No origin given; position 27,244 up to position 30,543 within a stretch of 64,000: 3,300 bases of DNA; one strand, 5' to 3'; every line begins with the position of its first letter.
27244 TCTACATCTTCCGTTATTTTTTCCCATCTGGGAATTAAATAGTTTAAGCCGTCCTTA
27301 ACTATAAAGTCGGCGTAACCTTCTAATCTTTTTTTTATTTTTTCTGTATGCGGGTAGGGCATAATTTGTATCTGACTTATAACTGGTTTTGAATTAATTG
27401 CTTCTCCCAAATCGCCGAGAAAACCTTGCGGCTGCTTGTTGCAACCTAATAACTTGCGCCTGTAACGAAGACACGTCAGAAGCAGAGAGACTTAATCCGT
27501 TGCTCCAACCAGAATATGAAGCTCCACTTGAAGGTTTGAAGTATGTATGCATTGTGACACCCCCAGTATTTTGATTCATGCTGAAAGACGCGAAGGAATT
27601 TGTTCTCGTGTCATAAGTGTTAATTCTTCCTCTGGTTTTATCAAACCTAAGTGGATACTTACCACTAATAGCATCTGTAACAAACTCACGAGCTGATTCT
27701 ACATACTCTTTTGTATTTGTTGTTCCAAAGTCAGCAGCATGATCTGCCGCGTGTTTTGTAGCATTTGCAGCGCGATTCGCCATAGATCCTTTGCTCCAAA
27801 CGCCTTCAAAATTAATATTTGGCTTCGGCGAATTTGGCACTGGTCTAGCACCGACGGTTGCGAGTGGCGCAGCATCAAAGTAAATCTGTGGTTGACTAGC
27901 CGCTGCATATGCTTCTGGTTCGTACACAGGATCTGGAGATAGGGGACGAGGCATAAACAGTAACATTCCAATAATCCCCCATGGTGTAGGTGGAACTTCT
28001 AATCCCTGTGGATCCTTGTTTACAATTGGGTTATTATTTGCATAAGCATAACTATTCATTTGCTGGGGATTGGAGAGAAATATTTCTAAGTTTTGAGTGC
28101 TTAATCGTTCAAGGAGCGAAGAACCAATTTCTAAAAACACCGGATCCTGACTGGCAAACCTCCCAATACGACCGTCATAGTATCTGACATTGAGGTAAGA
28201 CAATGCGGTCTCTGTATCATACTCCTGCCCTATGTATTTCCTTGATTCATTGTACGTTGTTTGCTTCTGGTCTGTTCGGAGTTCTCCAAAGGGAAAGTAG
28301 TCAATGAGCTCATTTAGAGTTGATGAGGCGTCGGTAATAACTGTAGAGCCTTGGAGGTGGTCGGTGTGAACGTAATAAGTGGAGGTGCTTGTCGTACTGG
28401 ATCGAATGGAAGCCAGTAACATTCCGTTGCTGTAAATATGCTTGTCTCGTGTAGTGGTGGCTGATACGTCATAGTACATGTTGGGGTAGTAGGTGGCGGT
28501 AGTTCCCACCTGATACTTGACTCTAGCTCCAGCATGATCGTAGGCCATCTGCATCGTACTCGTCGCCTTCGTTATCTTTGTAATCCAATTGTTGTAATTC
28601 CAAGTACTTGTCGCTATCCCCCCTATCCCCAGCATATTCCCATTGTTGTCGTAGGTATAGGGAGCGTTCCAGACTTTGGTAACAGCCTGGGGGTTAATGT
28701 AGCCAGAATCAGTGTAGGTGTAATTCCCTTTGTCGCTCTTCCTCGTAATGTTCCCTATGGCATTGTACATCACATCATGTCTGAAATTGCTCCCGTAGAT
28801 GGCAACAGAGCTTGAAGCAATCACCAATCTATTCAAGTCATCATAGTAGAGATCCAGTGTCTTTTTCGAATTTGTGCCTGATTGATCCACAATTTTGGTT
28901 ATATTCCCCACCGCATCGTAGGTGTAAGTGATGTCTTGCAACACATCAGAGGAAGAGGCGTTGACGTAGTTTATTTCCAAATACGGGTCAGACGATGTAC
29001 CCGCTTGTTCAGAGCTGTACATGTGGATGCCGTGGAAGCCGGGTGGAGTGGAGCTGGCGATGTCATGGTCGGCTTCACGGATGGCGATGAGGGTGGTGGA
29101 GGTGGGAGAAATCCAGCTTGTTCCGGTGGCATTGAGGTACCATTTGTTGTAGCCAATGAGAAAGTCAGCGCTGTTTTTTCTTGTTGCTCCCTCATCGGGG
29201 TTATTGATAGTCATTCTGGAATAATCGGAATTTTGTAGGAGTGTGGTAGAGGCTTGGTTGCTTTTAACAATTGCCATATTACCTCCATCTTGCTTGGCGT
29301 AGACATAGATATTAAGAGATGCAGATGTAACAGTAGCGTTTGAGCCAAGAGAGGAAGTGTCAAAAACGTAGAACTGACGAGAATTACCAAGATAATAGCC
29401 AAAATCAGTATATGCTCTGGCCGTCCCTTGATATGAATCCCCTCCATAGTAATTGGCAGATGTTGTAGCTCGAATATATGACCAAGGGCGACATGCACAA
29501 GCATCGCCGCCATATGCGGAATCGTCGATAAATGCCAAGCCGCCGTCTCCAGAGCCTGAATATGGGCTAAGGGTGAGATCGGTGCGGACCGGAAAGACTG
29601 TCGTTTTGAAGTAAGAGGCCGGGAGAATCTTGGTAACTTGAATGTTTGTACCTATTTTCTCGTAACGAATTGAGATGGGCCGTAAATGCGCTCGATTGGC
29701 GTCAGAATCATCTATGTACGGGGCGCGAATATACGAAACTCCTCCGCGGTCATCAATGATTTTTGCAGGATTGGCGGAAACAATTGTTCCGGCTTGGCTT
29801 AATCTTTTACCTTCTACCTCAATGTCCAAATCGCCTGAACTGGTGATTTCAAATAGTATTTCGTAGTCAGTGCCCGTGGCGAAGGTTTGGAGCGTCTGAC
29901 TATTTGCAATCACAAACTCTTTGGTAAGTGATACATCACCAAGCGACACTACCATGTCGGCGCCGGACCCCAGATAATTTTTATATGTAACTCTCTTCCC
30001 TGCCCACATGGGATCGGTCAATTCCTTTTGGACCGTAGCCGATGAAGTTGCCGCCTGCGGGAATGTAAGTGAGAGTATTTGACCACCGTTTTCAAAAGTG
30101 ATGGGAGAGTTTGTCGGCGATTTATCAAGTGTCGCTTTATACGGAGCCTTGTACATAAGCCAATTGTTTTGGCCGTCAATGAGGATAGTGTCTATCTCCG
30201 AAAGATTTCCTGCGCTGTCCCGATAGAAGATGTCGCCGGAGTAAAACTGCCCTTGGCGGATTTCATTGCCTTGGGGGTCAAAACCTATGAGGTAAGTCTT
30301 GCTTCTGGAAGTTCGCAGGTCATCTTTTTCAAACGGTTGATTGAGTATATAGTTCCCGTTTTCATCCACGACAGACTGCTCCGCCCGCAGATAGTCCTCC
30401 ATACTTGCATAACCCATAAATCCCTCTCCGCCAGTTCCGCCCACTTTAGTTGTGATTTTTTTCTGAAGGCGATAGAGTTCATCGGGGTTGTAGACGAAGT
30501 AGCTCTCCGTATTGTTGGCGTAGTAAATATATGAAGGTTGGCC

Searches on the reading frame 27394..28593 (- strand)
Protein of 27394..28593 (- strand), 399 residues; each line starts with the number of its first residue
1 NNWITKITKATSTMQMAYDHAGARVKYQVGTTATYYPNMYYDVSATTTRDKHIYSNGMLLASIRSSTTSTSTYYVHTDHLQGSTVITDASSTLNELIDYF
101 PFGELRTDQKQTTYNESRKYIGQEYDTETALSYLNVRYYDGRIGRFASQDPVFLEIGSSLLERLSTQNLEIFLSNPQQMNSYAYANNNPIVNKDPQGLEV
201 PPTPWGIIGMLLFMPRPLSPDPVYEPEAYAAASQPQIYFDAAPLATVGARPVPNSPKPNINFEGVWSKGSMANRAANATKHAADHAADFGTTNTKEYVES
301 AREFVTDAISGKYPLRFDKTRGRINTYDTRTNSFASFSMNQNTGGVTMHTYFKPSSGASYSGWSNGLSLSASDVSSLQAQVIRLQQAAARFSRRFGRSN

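Call 8: search_protein_families(library=pfam, proteins=[window:27394-28593:-], max_evalue=1)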
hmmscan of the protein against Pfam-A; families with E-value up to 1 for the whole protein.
window:27394-28593:- (399 aa): 0 families

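Call 9: search_protein_families(library=ncbifam, proteins=[window:27394-28593:-], max_evalue=1)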
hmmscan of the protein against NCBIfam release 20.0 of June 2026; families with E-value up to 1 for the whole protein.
window:27394-28593:- (399 aa): 4 families
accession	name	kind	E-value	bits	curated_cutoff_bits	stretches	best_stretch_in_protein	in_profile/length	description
TIGR03696.1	Rhs_assc_core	domain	1.1e-16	61.1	32.5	1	99-198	1-76/76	RHS repeat-associated core domain-containing protein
NF041261.1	RHS_core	equivalog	8.1e-06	23.9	2000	1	73-158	1158-1243/1261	RHS element core protein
TIGR02467.1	CbiE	equivalog_domain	0.031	13.7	92.9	1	111-172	36-98/204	precorrin-6y C5,15-methyltransferase (decarboxylating) subunit CbiE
NF011678.0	PRK15098.1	equivalog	0.1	11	666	1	308-385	590-664/765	beta-glucosidase BglX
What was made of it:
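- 27394..34995 (-): Full-length RHS toxin gene (2533 aa). It has an N-terminal signal-peptide-like segment, SpvB, FG-GAP and RHS/YD repeats, the RHS-associated core, and DPQGL. Its own 201-aa tip lies at 27397..27999. TIGR03696 1.1e-16 (call 9). The tip has no family hit (calls 8, 9).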

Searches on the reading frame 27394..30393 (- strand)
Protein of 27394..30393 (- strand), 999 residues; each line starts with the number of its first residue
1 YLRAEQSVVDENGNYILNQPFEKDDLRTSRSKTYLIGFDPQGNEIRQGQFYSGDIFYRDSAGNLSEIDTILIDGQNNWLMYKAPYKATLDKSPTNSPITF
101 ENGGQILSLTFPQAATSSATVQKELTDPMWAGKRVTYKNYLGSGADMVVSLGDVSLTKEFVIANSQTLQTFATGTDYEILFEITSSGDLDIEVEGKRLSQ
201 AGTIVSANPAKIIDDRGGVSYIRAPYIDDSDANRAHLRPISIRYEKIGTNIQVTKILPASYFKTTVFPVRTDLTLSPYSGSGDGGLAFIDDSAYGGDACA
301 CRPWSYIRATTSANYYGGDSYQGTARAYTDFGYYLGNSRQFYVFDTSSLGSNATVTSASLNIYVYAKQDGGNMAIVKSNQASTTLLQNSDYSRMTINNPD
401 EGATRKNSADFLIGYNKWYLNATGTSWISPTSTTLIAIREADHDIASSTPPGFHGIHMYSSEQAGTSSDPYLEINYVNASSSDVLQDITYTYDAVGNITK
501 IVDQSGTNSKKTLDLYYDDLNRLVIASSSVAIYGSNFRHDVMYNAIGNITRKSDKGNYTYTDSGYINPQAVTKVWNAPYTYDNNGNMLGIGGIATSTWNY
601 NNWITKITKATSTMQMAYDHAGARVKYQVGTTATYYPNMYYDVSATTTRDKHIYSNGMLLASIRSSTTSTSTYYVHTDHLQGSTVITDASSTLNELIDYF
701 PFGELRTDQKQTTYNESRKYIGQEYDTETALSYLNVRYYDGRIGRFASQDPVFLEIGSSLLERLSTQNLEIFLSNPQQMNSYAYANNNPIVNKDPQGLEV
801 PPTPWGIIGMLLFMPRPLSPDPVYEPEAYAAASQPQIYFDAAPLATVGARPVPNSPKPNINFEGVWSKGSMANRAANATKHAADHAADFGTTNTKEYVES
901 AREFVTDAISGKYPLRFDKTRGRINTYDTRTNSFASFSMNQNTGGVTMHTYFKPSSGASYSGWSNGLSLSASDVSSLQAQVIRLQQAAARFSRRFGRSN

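Call 75: search_solved_structures(query=window:27394-30393:-, max_evalue=0.001)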
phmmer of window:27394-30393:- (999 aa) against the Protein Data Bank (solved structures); distinct sequences matched with E-value up to 0.001: 4.
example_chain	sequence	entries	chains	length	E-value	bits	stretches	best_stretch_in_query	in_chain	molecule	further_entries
8uy4_A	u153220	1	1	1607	1.4e-05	26.6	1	716-786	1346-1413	Tse15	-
8uxt_A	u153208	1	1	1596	3.1e-05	25.5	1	716-786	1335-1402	Tse15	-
8h8b_A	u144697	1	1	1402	8.2e-05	24.1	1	492-755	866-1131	Putative Rhs-family protein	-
8h8a_A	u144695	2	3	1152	0.00019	22.8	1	492-755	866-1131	Putative Rhs-family protein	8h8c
